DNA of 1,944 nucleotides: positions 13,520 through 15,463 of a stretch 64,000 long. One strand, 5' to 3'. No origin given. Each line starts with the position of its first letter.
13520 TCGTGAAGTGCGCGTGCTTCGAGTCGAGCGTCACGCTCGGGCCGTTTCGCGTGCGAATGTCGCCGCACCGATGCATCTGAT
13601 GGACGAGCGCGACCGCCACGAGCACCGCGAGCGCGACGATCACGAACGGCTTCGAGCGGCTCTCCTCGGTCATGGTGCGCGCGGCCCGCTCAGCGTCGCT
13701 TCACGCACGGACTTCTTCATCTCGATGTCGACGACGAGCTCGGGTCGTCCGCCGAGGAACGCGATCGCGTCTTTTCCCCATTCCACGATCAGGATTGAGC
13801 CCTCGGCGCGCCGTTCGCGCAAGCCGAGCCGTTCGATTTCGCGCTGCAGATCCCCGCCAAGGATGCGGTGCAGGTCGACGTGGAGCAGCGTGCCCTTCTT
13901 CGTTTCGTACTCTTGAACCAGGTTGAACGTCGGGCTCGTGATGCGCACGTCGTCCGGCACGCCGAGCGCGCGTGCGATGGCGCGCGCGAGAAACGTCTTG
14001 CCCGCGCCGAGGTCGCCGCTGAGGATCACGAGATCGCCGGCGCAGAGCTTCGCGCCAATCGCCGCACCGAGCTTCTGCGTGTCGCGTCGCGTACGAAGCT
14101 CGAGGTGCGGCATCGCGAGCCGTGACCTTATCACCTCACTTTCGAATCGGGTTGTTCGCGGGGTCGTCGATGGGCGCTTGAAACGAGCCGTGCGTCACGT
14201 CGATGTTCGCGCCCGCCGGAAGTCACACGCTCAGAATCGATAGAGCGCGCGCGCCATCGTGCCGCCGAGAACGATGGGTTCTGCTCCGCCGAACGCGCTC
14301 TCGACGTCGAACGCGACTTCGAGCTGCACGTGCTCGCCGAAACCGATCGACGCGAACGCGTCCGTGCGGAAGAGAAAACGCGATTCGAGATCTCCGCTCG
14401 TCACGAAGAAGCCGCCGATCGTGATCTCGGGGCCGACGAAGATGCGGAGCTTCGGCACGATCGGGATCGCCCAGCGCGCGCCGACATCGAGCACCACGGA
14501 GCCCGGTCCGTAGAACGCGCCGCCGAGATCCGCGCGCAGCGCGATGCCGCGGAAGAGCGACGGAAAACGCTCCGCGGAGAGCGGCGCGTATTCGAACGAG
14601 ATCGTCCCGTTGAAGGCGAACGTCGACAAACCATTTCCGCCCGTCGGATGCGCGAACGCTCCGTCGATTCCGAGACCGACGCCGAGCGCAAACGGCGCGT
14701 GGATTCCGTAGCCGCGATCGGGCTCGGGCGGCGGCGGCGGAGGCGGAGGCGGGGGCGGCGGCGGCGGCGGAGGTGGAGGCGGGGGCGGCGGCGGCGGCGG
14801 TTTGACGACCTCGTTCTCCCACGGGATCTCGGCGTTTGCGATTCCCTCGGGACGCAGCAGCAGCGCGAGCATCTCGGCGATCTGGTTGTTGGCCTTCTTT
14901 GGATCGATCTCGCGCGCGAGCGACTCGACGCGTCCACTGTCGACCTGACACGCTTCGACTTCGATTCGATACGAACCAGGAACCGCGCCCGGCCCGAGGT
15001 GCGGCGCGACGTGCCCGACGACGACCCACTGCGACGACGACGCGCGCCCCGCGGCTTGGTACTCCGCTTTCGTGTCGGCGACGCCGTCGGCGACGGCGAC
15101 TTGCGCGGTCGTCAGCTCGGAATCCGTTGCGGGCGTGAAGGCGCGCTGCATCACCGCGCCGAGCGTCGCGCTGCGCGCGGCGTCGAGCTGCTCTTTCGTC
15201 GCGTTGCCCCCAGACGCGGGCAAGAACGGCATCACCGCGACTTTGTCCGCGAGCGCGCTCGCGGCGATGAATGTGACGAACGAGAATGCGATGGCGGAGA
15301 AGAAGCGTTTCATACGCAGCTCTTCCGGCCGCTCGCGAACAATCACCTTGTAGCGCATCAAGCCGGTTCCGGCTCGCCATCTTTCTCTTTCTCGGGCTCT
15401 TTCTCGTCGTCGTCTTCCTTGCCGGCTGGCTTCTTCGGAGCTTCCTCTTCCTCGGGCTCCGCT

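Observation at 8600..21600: Frameshift-dense segment breaks many conserved genes, including the essential lgt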

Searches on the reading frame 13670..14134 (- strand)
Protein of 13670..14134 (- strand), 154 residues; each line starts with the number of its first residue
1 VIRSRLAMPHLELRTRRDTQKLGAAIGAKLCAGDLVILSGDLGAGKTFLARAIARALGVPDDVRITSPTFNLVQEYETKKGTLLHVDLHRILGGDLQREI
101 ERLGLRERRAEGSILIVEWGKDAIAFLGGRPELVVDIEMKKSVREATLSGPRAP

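Call 6: find_encoding_contigs(protein=window:13670-14134:-, flank=10000, max_places=6)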
Protein window:13670-14134:- (154 aa): no gene with exactly this product is on record in the collection.

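Call 8: find_related_loci(query=window:13673-14113:-, collection=genome_contigs, flank=10000)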
Query seq(147 aa) (147 aa) in genome_contigs; peptide patterns used: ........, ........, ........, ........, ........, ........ (x = any residue, [..] = any of these).
599 stretches matched a pattern (row limit reached: there are more); 338 encode a relative of the query (tblastn E <= 1e-3); the best 80 are kept; 80 distinct loci.
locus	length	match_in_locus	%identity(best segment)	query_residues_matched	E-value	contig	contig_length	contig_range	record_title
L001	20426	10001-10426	74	1-143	9e-65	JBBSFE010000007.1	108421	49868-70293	MAG: Polyangiales bacterium isolate LS1_sbin.79 LS1_sbin.79_K_559394_L_108421_cov_14.5234, whole genome shotgun sequence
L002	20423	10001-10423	74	6-146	8e-63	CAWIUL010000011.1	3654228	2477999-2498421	MAG: uncultured delta proteobacterium isolate MFD01872.bin.1.328 genome assembly, contig: contig_37708, whole genome sho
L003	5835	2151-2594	65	1-147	1e-53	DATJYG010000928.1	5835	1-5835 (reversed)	MAG TPA_asm: Polyangiaceae bacterium isolate SMAG_U15146 k141_1068673, whole genome shotgun sequence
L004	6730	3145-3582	60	6-146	2e-47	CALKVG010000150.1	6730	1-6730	MAG TPA_asm: uncultured Myxococcales bacterium isolate SRR5457059_bin.51_CONCOCT_v1.1_MAG genome assembly, contig: ERZ79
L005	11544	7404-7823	63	6-146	2e-46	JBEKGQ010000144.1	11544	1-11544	MAG: Polyangiaceae bacterium isolate SPRUCE 257 SPRUCE_257_144, whole genome shotgun sequence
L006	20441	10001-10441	60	4-146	3e-46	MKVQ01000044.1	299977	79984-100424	MAG: Myxococcales bacterium 68-20 scnpilot_expt_750_bf_scaffold_53, whole genome shotgun sequence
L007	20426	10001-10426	62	6-143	4e-46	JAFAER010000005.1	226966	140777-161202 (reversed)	MAG: Proteobacteria bacterium isolate OH_SBlB_141 k127_245887, whole genome shotgun sequence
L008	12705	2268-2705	60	4-145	1e-45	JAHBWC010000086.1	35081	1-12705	MAG: Labilithrix sp. isolate ACE_MYX7 MYX7_86, whole genome shotgun sequence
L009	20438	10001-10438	58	3-143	8e-45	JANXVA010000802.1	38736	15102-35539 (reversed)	MAG: Myxococcales bacterium isolate 340R_metabat_70 340R_k141_859703, whole genome shotgun sequence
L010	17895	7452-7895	56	4-146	8e-45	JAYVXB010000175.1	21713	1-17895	MAG: Deltaproteobacteria bacterium isolate GL85_DN_concoct_11 GL85_DN_concoct_11_174, whole genome shotgun sequence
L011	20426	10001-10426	60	4-146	1e-44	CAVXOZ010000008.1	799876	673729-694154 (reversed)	MAG: uncultured delta proteobacterium isolate MFD00731.bin.2.198 genome assembly, contig: contig_26390, whole genome sho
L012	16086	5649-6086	58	2-146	1e-44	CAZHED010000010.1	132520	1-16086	MAG TPA_asm: uncultured Polyangiaceae bacterium isolate binchicken_co54_265 genome assembly, contig: NODE_115_length_132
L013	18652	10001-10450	57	4-146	2e-44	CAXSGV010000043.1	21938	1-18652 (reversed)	MAG: uncultured Polyangiaceae bacterium isolate private_X16_metawrap_bin.20 genome assembly, contig: private_X16_metawra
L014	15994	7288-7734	57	3-146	1e-43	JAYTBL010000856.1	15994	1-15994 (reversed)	MAG: Polyangiaceae bacterium isolate GFS_14252 GFS_14252_855, whole genome shotgun sequence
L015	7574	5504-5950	58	6-146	2e-43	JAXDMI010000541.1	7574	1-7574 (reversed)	MAG: Myxococcales bacterium isolate BP_638 scaffold_1444000, whole genome shotgun sequence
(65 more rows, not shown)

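Call 10: search_protein_families(library=pfam, proteins=[L001:12844-16848:+, L001:10144-12693:+, L001:9953-10435:+, L001:8857-9987:+, L001:7414-8853:+, L001:5580-6455:-, L001:3238-4569:-, L001:2009-3535:-, L001:917-1303:-, L001:16460-18304:+], max_evalue=0.001)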
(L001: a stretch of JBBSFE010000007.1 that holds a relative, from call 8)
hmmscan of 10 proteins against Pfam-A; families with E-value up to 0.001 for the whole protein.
L001:12844-16848:+ (1335 aa): 4 families
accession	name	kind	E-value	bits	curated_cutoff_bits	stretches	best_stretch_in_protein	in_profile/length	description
PF00069.31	Pkinase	-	1e-35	123.8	31.7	1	22-297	1-252/263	Protein kinase domain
PF07714.23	PK_Tyr_Ser-Thr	-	1.8e-26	93.4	23.1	1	24-296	3-248/258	Protein tyrosine and serine/threonine kinase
PF13191.12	AAA_16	-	1.4e-12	48.9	32.6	1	560-739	1-164/167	AAA ATPase domain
PF13424.12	TPR_12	-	0.00042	20.9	30.1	0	1170-1234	9-75/77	Tetratricopeptide repeat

L001:10144-12693:+ (850 aa): 0 families

L001:9953-10435:+ (161 aa): 5 families
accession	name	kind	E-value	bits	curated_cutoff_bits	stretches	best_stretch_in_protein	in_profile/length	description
PF02367.23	TsaE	-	7.7e-32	110.4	26.6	1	22-148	2-121/128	Threonylcarbamoyl adenosine biosynthesis protein TsaE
PF13191.12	AAA_16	-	2.1e-05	25.5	32.6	1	28-108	10-91/167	AAA ATPase domain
PF00004.35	AAA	-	0.00035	21.5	21.2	1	44-74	1-30/131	ATPase family associated with various cellular activities (AAA)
PF13401.12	AAA_22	-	0.00053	20.8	27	1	42-97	6-63/130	AAA domain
PF06068.19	TIP49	-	0.00063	19.4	23.8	1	24-74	33-85/347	TIP49 P-loop domain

L001:8857-9987:+ (377 aa): 0 families

L001:7414-8853:+ (480 aa): 1 family
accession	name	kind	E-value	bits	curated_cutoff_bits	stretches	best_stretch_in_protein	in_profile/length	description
PF01790.23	LGT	-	2.7e-45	155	24.9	1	73-352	5-237/240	Prolipoprotein diacylglyceryl transferase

L001:5580-6455:- (292 aa): 0 families

L001:3238-4569:- (444 aa): 0 families

L001:2009-3535:- (509 aa): 3 families
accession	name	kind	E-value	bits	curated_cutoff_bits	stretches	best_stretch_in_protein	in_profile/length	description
PF00266.25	Aminotran_5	-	1.1e-106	357.4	21.5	1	123-500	1-371/371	Aminotransferase class-V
PF01041.23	DegT_DnrJ_EryC1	-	1.6e-10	41.2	19.8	1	185-295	42-151/360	DegT/DnrJ/EryC1/StrS aminotransferase family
PF00155.27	Aminotran_1_2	-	1.1e-08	35.1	19.7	1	164-329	40-235/361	Aminotransferase class I and II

L001:917-1303:- (129 aa): 0 families

L001:16460-18304:+ (615 aa): 0 families

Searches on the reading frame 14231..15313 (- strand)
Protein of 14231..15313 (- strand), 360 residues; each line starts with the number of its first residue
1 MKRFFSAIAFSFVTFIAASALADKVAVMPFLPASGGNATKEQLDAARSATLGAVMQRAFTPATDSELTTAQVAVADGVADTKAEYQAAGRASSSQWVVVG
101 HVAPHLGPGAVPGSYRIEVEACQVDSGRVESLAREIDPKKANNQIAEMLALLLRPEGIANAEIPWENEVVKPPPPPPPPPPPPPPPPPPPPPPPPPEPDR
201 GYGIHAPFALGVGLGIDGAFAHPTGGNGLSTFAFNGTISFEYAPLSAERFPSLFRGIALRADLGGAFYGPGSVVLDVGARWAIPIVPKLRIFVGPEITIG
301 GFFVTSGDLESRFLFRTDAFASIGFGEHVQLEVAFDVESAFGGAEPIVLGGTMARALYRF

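Call 19: find_related_loci(query=window:14234-15313:-, collection=metagenome_contigs, flank=10000)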
Query seq(360 aa) (360 aa) in metagenome_contigs; peptide patterns used: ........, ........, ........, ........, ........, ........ (x = any residue, [..] = any of these).
132 stretches matched a pattern; 14 encode a relative of the query (tblastn E <= 1e-3); 14 distinct loci.
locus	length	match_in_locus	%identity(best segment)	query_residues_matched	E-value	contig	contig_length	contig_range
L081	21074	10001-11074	83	1-360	2e-162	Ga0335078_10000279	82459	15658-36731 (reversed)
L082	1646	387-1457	77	1-360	8e-176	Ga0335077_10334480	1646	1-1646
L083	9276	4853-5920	75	1-360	1e-159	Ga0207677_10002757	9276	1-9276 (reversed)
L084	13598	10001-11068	75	1-360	1e-159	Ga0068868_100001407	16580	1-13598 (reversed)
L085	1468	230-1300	75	1-360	9e-174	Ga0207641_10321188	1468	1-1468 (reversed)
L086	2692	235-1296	72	1-360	1e-156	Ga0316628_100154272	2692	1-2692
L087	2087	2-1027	74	11-360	3e-157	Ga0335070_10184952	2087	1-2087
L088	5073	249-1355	68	1-360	2e-139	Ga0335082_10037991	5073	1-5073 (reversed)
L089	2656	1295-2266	54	17-360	1e-97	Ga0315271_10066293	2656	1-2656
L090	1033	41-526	75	199-360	3e-84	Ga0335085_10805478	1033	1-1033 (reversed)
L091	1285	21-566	79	179-360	3e-82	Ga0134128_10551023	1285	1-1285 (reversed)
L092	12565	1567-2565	50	13-360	1e-71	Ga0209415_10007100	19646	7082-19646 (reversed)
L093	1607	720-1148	79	23-171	6e-74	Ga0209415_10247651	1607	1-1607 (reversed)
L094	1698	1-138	83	314-360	7e-19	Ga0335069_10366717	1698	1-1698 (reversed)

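Call 40: search_protein_families(library=ncbifam, proteins=[L081:11425-13809:+, L081:9608-11074:+, L081:7215-8090:-, L081:6206-7219:-, L081:4564-5889:-, L081:3350-4699:-, L081:2235-3335:+, L081:892-2475:+, L081:13966-17967:+], max_evalue=0.001)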
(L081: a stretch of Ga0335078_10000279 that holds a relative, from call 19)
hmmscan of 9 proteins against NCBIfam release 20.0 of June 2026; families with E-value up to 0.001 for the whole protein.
L081:11425-13809:+ (795 aa): 1 family
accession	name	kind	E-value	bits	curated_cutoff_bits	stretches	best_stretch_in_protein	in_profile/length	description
NF038032.1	CehA_McbA_metalo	domain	9.4e-43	146.8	80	1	444-793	4-314/315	CehA/McbA family metallohydrolase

L081:9608-11074:+ (489 aa): 0 families

L081:7215-8090:- (292 aa): 0 families

L081:6206-7219:- (338 aa): 3 families
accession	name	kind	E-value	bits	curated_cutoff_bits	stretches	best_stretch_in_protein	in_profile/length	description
NF041621.1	MXAN_5187_C_dom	domain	8.2e-22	77.4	30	1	271-336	3-69/70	MXAN_5187 C-terminal domain-containing protein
NF041620.1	MXAN_5187_fam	hypoth_equivalog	7.3e-14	52.4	200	1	125-333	368-596/601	MXAN_5187 family protein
NF005846.3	PRK07764.1-6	equivalog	0.0001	21.6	625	1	141-314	431-591/628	DNA polymerase III subunit gamma and tau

L081:4564-5889:- (442 aa): 3 families
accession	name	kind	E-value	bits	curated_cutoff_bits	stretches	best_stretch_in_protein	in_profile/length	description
NF045666.1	DVU1553_fam_AMP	equivalog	1.5e-08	34.1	300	1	181-320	169-311/331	DVU_1553 family AMP-dependent CoA ligase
NF053551.1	FlxY_rubin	equivalog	3.1e-07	29.5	520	1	238-387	220-369/424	flexirubin biosynthesis putative acyl-CoA ligase FlxY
NF041217.1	BagE_FevW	exception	7.7e-07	28.4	800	1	233-321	205-293/424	bagremycin/ferroverdin synthetase BagE/FevW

L081:3350-4699:- (450 aa): 36 families (the best 25 are shown)
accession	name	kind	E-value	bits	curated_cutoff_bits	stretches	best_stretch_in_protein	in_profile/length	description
TIGR01979.1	sufS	subfamily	1.2e-114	383.3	475.1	1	52-448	2-397/403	SufS family cysteine desulfurase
NF041166.1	f2_encap_cargo1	exception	3.2e-113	380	800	1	35-449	213-623/623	family 2A encapsulin nanocompartment cargo protein cysteine desulfurase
NF006791.0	PRK09295.1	equivalog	1.2e-87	294.6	661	1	51-447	6-399/406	cysteine desulfurase SufS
NF008126.0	PRK10874.1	equivalog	1.8e-85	287.5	607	1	52-448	8-394/401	cysteine desulfurase CsdA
TIGR03392.1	FeS_syn_CsdA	equivalog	8.6e-84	282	493.6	1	52-447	5-390/398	cysteine desulfurase CsdA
TIGR01977.1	am_tr_V_EF2568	hypoth_equivalog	7.7e-66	222.6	377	1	72-449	3-376/376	cysteine desulfurase family protein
TIGR01976.1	am_tr_V_VC1184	hypoth_equivalog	8.9e-55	186.6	352.35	1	51-446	4-401/401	cysteine desulfurase-like protein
NF040779.1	Sec_lyase_SclA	exception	6.7e-47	160.2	525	1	74-449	6-376/378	selenocysteine lyase SclA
TIGR03402.1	FeS_nifS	equivalog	2.8e-42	144.9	530.75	2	70-277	1-213/379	cysteine desulfurase NifS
TIGR03235.1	DNA_S_dndA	equivalog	5.3e-39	134.5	480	1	71-290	1-230/353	cysteine desulfurase DndA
NF010611.0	PRK14012.1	equivalog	1.2e-34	120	548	1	70-290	7-236/406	IscS subfamily cysteine desulfurase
TIGR02006.1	IscS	equivalog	3.3e-34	118.6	643.2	1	70-290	5-232/402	IscS subfamily cysteine desulfurase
NF002806.0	PRK02948.1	subfamily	2.9e-26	92.3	304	1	69-276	1-214/381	IscS subfamily cysteine desulfurase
TIGR04343.1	egtE_PLP_lyase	equivalog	3.5e-26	91.9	400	1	70-446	15-368/370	ergothioneine biosynthesis PLP-dependent enzyme EgtE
TIGR03403.1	nifS_epsilon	equivalog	1.3e-23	83.4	587.7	1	125-278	55-218/382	NifS family cysteine desulfurase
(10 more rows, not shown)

L081:2235-3335:+ (367 aa): 0 families

L081:892-2475:+ (528 aa): 117 families (the best 25 are shown)
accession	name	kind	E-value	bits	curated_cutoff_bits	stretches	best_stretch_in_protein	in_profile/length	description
NF052573.1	HisKinEspAMyxo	equivalog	7.4e-90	302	1400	1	142-523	374-750/755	serine histidine kinase EspA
NF052574.1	HisKinEspCMyxo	equivalog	1.4e-85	288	1200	1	108-514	366-774/785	serine histidine kinase EspC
NF038348.1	T2SS_HK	subfamily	4.8e-45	154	450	1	130-384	306-572/574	histidine kinase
NF046020.1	HisKinCckABruc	equivalog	5.2e-40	137.1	1000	1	142-520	470-864/868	cell cycle histidine kinase CckA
NF008468.0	PRK11360.1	equivalog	1.9e-37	128.9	646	1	40-387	273-610/616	two-component system sensor histidine kinase AtoS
NF010076.0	PRK13557.1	subfamily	4.6e-37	127.6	631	1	134-522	144-532/540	histidine kinase famiy protein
NF046026.1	HisKinCckACaul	equivalog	1.7e-30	105.7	1000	1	206-523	340-673/678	cell cycle histidine kinase CckA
TIGR02956.1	TMAO_torS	equivalog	1.6e-28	99.3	676.5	1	269-525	571-822/967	TMAO reductase system sensor histidine kinase/response regulator TorS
NF008543.0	PRK11466.1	equivalog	2.4e-28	98.5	982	1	272-478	556-755/914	TMAO reductase system sensor histidine kinase/response regulator TorS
NF008302.0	PRK11091.1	equivalog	7.6e-25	87.2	838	1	269-523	390-643/779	aerobic respiration two-component sensor histidine kinase ArcB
NF010411.0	PRK13837.1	equivalog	1e-24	86.6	647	1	126-521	422-810/828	two-component system VirA-like sensor kinase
NF007688.0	PRK10364.1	equivalog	1.3e-24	86.8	479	1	132-389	220-455/460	two-component system sensor histidine kinase ZraS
NF011874.0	PRK15347.1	equivalog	3.4e-24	85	852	2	273-387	509-616/921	two component system sensor kinase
TIGR02966.1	phoR_proteo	equivalog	4.1e-22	78.7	334.2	1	43-383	14-333/333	phosphate regulon sensor histidine kinase PhoR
NF008318.0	PRK11107.1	equivalog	6.6e-22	77.4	890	2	274-384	405-517/920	two-component sensor histidine kinase BarA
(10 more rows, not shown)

L081:13966-17967:+ (1334 aa): 7 families
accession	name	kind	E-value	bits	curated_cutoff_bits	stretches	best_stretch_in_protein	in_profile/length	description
NF033483.0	PknB_PASTA_kin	equivalog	8.5e-73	246.2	450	1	14-308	7-272/563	Stk1 family PASTA domain-containing Ser/Thr kinase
TIGR03903.1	TOMM_kin_cyc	equivalog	1.2e-60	205.6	705.75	1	47-1258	8-1159/1267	TOMM system kinase/cyclase fusion protein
NF047741.1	antiphage_MADS6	equivalog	7.8e-35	120.5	460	2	117-307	285-463/612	methylation-associated defense system protein kinase MAD6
NF052427.1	StpK7MSMEG_1200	equivalog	7.2e-32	110.6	900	1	11-300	4-264/601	serine/threonine protein kinase StpK7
NF009651.0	PRK13184.1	equivalog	1.6e-25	89.3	839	1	14-304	2-290/932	serine/threonine-protein kinase PknD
NF038151.1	lanthi_synth_III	equivalog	7e-09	34.6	575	1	84-245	282-430/833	class III lanthionine synthetase LanKC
NF043056.1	T4SS_LegK1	equivalog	2.4e-06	26.4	550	1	46-237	102-283/516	Dot/Icm T4SS effector kinase LegK1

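Call 41: search_protein_families(library=pfam, proteins=[L081:11425-13809:+, L081:9608-11074:+, L081:7215-8090:-, L081:6206-7219:-, L081:4564-5889:-, L081:3350-4699:-, L081:2235-3335:+, L081:892-2475:+], max_evalue=0.01)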
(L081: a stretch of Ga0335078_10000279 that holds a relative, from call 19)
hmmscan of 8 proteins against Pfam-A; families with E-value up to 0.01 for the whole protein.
L081:11425-13809:+ (795 aa): 0 families

L081:9608-11074:+ (489 aa): 0 families

L081:7215-8090:- (292 aa): 0 families

L081:6206-7219:- (338 aa): 0 families

L081:4564-5889:- (442 aa): 0 families

L081:3350-4699:- (450 aa): 4 families
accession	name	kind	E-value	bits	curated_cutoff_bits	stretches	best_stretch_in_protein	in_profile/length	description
PF00266.25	Aminotran_5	-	2.2e-109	366.3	21.5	1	70-442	1-371/371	Aminotransferase class-V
PF01041.23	DegT_DnrJ_EryC1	-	1.5e-11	44.6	19.8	1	130-241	40-150/360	DegT/DnrJ/EryC1/StrS aminotransferase family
PF00155.27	Aminotran_1_2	-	7.9e-11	42.2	19.7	1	108-277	37-236/361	Aminotransferase class I and II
PF01053.26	Cys_Met_Meta_PP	-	0.003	16.6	27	1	190-262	127-198/381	Cys/Met metabolism PLP-dependent enzyme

L081:2235-3335:+ (367 aa): 0 families

L081:892-2475:+ (528 aa): 4 families
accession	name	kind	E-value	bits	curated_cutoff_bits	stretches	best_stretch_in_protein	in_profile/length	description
PF02518.31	HATPase_c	-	1.6e-20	74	26.4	1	275-385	3-109/111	Histidine kinase-, DNA gyrase B-, and HSP90-like ATPase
PF00072.30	Response_reg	-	3.1e-18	66.4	30.2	1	408-518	1-109/111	Response regulator receiver domain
PF13188.13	PAS_8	-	4.6e-06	26.8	21.8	1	39-76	5-42/65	PAS domain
PF00512.31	HisKA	-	8.6e-05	22.9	26.9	1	155-232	5-65/66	His Kinase A (phospho-acceptor) domain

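Call 48: find_encoding_contigs(protein=window:14231-15313:-, flank=2000, max_places=3)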
Protein window:14231-15313:- (360 aa): no gene with exactly this product is on record in the collection.
